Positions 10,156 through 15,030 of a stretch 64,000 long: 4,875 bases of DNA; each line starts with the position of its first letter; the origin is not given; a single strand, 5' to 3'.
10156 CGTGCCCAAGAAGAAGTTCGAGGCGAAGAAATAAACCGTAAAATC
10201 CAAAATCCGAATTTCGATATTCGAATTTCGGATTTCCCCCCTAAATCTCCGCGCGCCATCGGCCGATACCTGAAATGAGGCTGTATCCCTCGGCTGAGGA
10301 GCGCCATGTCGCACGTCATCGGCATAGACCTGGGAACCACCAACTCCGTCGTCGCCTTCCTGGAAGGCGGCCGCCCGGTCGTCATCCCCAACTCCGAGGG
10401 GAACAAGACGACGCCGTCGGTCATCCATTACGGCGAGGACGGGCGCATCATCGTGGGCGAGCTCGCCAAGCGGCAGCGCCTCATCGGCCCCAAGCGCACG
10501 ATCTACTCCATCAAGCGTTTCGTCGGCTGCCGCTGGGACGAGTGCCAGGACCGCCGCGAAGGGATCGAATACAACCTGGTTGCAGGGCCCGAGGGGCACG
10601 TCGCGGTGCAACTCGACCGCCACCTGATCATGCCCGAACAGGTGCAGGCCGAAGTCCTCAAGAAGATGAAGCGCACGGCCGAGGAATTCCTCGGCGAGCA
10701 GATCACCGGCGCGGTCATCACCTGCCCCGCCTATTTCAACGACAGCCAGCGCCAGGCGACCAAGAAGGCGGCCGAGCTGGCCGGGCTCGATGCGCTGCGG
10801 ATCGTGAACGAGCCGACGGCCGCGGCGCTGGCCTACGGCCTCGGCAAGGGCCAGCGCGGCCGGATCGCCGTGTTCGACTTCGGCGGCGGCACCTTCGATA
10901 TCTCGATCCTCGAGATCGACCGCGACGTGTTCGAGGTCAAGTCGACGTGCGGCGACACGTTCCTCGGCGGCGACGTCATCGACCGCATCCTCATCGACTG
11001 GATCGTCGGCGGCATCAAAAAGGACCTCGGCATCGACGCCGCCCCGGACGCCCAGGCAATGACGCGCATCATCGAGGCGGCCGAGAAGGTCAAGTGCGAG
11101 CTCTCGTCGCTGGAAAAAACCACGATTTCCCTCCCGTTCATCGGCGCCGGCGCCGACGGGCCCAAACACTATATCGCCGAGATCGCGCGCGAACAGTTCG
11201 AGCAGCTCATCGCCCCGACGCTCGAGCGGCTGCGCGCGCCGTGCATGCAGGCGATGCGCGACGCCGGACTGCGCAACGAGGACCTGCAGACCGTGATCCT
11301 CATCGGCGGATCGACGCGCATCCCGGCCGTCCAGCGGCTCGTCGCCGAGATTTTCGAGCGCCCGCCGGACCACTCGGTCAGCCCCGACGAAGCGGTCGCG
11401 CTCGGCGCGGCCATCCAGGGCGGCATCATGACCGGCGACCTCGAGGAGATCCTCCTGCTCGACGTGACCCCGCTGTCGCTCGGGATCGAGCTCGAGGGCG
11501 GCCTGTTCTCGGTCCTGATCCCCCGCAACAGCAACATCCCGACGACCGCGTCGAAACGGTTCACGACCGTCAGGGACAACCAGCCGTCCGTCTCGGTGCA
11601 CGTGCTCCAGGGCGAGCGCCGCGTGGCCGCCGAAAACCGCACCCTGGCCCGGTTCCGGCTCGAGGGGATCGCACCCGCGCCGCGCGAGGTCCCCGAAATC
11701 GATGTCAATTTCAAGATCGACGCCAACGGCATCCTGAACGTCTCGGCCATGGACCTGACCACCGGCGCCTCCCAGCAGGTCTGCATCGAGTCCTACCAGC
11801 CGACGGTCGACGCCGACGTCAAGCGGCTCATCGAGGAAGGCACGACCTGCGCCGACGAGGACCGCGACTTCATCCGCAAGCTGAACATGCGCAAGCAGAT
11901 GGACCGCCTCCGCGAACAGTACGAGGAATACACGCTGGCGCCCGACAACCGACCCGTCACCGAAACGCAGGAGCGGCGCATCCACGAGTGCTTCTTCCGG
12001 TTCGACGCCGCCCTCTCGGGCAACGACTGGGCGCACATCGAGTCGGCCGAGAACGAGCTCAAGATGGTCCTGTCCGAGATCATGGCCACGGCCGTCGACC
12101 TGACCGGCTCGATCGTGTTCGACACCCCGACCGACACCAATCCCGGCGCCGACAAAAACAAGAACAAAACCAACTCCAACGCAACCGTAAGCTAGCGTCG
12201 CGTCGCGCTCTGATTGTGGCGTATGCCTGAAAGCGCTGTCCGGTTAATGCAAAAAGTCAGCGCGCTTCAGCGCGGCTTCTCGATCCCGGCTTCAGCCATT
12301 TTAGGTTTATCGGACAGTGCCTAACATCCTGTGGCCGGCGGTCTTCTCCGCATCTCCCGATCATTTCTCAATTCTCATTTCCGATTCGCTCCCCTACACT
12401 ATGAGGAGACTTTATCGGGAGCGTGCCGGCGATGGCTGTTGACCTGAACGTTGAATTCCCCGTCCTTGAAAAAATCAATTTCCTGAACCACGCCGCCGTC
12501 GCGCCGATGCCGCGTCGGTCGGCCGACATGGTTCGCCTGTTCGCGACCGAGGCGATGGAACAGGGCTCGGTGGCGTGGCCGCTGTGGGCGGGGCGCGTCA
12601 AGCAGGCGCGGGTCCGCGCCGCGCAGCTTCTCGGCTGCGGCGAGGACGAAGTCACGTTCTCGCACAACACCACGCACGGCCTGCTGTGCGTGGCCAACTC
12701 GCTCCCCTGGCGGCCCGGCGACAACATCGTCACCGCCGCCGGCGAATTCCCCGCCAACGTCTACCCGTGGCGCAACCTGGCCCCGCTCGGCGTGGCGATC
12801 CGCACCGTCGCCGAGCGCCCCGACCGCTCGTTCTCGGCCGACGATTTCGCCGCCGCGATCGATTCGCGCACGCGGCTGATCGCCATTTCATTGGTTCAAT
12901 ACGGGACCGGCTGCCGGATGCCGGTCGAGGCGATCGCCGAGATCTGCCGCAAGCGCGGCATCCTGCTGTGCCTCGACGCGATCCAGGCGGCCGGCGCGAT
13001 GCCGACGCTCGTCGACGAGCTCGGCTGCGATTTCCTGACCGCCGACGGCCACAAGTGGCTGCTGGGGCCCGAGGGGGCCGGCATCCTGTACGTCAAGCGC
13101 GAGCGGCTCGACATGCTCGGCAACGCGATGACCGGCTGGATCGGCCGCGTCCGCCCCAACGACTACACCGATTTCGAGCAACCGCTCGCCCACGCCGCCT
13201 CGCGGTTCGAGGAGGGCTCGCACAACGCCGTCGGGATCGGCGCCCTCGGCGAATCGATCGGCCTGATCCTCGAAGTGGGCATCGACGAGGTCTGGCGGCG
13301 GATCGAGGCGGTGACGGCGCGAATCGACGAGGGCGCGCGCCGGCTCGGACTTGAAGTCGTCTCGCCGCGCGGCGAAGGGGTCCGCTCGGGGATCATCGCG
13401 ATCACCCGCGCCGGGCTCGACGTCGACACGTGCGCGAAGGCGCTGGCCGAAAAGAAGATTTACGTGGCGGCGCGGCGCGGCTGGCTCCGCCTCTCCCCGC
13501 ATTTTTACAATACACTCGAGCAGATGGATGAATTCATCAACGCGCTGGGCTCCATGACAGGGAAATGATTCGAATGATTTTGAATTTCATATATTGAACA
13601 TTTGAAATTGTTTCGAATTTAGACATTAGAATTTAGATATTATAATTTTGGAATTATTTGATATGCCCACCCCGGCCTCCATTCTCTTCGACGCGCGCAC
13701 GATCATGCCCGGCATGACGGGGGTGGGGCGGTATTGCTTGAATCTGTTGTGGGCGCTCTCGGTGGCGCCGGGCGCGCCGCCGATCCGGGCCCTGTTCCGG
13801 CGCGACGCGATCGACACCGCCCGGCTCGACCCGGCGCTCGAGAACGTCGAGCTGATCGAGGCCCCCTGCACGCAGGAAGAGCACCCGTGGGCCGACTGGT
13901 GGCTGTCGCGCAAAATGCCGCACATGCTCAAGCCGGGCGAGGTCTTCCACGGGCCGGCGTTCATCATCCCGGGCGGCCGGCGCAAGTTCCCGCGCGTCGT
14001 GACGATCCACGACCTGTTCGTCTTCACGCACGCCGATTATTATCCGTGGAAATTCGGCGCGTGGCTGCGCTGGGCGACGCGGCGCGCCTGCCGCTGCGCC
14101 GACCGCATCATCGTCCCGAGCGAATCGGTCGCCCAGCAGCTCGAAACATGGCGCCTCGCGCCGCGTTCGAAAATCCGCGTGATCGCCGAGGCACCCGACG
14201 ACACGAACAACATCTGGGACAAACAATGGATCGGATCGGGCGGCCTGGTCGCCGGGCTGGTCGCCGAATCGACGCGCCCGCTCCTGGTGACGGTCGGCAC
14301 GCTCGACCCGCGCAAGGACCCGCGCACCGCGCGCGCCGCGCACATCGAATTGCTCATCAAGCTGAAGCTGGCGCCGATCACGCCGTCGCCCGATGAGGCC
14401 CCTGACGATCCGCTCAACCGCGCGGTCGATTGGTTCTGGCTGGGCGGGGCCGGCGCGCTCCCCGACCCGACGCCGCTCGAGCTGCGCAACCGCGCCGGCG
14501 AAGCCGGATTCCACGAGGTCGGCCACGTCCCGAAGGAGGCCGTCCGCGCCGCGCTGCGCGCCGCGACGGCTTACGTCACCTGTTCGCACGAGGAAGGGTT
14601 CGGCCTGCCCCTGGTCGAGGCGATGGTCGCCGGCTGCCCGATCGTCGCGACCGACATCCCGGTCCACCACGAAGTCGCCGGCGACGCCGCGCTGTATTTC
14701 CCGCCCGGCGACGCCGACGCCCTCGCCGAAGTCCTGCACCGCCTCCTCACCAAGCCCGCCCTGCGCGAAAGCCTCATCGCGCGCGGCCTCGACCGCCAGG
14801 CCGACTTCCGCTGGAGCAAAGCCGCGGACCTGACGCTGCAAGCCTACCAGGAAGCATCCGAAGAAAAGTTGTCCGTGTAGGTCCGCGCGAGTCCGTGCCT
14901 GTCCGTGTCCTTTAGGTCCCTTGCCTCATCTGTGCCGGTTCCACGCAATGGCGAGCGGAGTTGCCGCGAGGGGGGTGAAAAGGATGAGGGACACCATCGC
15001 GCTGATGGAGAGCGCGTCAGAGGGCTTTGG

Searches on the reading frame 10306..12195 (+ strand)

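Call 55: search_protein_families(library=pfam, proteins=[window:10306-12195:+], max_evalue=0.0001)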
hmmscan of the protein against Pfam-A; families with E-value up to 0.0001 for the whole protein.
window:10306-12195:+ (629 aa): 3 families
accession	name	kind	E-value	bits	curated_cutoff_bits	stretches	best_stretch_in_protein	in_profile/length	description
PF00012.26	HSP70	-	9e-203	675.2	20.6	1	4-595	1-596/599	Hsp70 protein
PF06723.19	MreB_Mbl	-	1.1e-12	47.9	27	1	115-369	75-316/327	MreB/Mbl protein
PF02782.22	FGGY_C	-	7.4e-05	23.1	27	0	313-374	138-196/198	FGGY family of carbohydrate kinases, C-terminal domain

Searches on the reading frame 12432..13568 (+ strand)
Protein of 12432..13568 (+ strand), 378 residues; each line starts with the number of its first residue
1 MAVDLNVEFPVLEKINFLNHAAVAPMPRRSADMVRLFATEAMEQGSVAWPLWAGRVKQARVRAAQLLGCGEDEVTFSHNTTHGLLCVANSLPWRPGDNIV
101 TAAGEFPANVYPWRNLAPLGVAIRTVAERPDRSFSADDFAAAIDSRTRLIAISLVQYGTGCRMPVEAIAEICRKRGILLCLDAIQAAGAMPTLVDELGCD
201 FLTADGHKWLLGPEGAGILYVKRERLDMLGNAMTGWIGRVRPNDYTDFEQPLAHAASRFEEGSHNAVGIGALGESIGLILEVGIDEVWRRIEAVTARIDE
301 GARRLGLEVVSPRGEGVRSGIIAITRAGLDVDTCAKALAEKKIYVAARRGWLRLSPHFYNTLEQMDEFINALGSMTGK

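Call 55: search_protein_families(library=pfam, proteins=[window:12432-13568:+], max_evalue=0.0001)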
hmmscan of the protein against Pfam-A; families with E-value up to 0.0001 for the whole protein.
window:12432-13568:+ (378 aa): 2 families
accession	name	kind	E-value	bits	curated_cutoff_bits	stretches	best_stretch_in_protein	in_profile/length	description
PF00266.25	Aminotran_5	-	3.9e-51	174.6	21.5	1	55-347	44-337/371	Aminotransferase class-V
PF01041.23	DegT_DnrJ_EryC1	-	8.3e-06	25.7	19.8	1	72-189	40-152/360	DegT/DnrJ/EryC1/StrS aminotransferase family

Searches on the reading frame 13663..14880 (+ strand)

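Call 58: search_protein_families(library=pfam, proteins=[window:13663-14880:+], max_evalue=0.0001)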
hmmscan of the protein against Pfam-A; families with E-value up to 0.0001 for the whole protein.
window:13663-14880:+ (405 aa): 5 families
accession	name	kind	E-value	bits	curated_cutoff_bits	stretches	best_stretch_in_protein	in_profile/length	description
PF00534.26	Glycos_transf_1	-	4.3e-20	72.4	26.4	1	279-375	71-169/172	Glycosyl transferases group 1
PF13692.12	Glyco_trans_1_4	-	7.6e-18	65.6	27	1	259-363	37-141/142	Glycosyl transferases group 1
PF13439.12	Glyco_transf_4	-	2.7e-16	60.5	28.5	1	20-174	3-162/170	Glycosyltransferase Family 4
PF13579.12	Glyco_trans_4_4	-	1.4e-08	35.7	29.7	1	97-174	83-155/158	Glycosyl transferase 4-like domain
PF13524.12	Glyco_trans_1_2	-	1.3e-07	32.1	25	1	282-387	28-138/144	Glycosyl transferase-like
